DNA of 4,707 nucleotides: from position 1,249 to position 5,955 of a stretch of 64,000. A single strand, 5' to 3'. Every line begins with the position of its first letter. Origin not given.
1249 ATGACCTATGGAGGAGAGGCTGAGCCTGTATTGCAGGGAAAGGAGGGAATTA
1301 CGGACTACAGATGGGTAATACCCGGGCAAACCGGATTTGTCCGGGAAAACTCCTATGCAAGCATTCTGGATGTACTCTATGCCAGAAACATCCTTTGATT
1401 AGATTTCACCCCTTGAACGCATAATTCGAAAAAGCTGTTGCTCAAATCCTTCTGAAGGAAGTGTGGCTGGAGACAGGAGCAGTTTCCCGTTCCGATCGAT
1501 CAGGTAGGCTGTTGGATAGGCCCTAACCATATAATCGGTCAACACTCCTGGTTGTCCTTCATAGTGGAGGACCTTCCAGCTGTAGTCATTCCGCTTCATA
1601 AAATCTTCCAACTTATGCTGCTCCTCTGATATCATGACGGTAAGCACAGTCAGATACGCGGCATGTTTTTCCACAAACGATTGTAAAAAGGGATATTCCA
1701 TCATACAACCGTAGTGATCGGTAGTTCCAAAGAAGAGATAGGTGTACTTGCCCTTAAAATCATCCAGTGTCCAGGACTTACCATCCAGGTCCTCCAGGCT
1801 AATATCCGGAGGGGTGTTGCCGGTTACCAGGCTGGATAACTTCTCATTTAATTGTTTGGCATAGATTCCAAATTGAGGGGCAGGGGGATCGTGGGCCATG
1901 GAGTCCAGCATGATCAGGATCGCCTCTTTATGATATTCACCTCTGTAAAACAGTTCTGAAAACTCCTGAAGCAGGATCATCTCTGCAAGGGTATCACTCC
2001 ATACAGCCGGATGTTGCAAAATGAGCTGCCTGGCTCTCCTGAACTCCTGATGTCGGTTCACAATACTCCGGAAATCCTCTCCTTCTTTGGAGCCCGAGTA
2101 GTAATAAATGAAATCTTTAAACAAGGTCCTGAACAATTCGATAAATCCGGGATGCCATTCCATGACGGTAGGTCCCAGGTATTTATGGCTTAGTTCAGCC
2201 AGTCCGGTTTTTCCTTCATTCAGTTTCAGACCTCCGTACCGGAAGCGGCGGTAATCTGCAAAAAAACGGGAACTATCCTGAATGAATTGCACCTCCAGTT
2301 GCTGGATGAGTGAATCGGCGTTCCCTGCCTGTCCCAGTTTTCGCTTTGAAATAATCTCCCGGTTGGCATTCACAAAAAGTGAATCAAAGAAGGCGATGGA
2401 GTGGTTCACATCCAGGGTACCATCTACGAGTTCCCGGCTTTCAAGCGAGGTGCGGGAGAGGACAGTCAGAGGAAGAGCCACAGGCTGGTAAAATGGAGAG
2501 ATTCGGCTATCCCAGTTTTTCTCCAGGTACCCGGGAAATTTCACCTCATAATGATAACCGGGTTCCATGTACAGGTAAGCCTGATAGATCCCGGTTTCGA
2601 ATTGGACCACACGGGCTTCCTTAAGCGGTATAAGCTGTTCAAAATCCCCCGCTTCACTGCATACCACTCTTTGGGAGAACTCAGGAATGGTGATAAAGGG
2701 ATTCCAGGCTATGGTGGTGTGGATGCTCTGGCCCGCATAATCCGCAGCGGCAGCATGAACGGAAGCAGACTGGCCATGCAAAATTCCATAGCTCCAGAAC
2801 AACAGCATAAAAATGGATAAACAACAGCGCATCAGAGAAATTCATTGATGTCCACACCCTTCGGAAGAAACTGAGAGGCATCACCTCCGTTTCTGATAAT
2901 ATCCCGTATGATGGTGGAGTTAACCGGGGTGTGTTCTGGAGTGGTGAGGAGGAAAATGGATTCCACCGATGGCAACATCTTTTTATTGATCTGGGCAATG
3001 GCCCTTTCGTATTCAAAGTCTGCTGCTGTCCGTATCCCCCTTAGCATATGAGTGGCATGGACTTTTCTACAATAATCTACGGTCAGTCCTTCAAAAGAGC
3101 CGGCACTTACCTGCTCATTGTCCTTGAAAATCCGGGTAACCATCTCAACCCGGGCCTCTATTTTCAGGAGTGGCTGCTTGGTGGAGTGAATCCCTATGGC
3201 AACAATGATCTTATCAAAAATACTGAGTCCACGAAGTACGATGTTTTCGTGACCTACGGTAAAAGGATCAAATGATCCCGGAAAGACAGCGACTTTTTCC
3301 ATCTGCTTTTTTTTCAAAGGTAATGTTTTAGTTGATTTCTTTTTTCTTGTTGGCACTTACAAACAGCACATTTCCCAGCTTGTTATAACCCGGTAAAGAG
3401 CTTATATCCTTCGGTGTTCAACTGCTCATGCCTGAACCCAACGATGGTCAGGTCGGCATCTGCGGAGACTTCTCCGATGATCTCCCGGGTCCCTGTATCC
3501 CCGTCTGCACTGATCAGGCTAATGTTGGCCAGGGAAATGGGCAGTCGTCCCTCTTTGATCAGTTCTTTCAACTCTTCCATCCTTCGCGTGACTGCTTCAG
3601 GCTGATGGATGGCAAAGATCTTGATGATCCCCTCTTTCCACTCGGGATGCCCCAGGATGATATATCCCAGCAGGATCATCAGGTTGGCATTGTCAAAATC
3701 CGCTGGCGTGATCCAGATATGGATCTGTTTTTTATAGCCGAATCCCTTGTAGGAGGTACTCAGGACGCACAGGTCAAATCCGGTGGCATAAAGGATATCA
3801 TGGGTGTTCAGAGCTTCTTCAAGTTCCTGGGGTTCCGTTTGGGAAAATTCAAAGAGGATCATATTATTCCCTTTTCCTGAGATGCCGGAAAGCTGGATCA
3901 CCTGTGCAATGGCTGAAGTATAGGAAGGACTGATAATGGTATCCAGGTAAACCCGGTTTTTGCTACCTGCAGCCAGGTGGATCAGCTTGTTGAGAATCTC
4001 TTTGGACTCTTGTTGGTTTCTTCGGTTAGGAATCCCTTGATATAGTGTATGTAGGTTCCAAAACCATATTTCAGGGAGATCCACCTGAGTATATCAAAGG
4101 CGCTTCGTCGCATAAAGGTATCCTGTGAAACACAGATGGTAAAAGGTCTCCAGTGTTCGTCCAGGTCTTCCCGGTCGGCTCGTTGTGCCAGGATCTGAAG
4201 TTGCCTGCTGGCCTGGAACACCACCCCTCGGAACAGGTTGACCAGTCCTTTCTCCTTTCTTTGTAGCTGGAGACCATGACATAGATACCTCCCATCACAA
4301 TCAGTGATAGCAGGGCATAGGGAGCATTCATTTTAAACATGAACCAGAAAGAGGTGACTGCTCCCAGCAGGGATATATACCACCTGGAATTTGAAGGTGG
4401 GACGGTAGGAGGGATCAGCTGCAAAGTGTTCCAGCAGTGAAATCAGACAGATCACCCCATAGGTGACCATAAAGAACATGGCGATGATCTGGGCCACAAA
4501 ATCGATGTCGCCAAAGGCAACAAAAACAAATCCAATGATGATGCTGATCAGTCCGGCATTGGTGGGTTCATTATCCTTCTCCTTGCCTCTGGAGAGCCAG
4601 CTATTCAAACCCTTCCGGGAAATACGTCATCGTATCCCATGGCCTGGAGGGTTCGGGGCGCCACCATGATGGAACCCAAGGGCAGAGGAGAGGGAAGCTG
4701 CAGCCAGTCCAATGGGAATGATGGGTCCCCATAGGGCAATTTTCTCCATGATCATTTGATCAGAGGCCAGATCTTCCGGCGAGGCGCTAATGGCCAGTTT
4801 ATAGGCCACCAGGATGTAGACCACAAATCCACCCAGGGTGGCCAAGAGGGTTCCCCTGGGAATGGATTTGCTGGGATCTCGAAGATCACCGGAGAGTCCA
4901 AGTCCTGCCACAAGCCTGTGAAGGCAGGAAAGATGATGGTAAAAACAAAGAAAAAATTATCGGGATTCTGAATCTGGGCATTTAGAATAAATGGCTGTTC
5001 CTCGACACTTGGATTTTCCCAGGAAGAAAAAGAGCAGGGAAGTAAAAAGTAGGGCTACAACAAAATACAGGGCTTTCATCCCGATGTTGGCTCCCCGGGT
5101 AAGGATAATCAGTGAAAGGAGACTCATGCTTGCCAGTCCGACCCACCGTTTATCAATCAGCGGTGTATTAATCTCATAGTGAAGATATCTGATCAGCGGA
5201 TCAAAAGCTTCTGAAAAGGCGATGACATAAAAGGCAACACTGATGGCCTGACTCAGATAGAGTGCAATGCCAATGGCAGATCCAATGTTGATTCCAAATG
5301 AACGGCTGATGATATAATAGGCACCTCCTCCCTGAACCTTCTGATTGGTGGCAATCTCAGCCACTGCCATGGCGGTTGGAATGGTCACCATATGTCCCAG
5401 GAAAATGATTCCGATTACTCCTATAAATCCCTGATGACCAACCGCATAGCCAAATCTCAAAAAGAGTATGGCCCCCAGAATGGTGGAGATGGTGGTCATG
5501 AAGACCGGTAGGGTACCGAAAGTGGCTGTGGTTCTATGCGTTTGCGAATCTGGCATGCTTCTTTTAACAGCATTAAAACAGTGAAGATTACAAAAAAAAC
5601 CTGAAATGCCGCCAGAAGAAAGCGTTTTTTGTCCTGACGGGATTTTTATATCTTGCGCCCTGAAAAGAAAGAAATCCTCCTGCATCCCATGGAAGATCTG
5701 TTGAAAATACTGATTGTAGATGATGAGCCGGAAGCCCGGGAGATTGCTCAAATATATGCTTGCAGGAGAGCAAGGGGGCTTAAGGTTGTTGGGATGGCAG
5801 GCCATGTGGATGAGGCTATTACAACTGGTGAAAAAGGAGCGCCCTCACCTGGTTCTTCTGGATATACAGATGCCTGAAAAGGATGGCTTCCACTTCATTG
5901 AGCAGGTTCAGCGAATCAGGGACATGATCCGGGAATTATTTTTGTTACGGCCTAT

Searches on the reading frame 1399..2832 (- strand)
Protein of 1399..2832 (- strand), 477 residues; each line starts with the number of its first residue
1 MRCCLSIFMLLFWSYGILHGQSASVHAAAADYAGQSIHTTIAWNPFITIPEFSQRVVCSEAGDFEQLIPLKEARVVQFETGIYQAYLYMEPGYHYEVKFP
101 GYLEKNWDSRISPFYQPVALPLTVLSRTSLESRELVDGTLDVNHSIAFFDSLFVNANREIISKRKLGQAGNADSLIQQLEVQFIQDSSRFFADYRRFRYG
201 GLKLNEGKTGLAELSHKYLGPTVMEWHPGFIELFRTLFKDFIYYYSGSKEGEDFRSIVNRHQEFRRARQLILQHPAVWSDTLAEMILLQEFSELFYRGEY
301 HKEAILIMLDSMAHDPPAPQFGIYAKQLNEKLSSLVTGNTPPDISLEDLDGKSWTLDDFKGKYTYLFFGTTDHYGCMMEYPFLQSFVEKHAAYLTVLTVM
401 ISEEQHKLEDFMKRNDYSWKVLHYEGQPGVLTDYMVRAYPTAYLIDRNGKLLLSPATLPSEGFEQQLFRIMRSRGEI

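Call 41: search_protein_families(library=ncbifam, proteins=[window:1399-2832:-], max_evalue=0.00001)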
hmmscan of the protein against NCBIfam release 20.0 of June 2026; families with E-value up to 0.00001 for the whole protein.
window:1399-2832:- (477 aa): 2 families
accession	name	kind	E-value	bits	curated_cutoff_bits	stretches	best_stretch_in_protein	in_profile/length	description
NF002854.0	PRK03147.1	subfamily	3.7e-16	59.5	170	1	320-451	22-152/176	thiol-disulfide oxidoreductase ResA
NF041202.1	StoA_CxxC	exception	4.1e-10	39.8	210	1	340-451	32-144/163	endospore biogenesis thiol-disulfide oxidoreductase StoA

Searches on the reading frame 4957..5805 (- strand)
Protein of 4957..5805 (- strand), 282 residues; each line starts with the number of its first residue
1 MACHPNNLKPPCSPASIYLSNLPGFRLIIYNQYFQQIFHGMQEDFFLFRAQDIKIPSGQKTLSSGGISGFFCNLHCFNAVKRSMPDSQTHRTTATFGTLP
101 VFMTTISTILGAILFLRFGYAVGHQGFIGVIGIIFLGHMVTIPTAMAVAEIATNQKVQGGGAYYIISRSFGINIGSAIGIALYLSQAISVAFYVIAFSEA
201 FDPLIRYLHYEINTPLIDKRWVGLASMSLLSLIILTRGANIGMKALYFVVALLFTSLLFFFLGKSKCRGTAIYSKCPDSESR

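Call 42: search_protein_families(library=ncbifam, proteins=[window:4957-5805:-], max_evalue=0.00001)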
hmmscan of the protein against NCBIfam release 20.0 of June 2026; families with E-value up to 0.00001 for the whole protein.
window:4957-5805:- (282 aa): 1 family
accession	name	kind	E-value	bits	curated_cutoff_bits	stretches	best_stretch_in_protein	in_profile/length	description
TIGR00930.1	2a30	subfamily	4.1e-30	104.7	953.4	1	87-265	69-248/936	K-Cl cotransporter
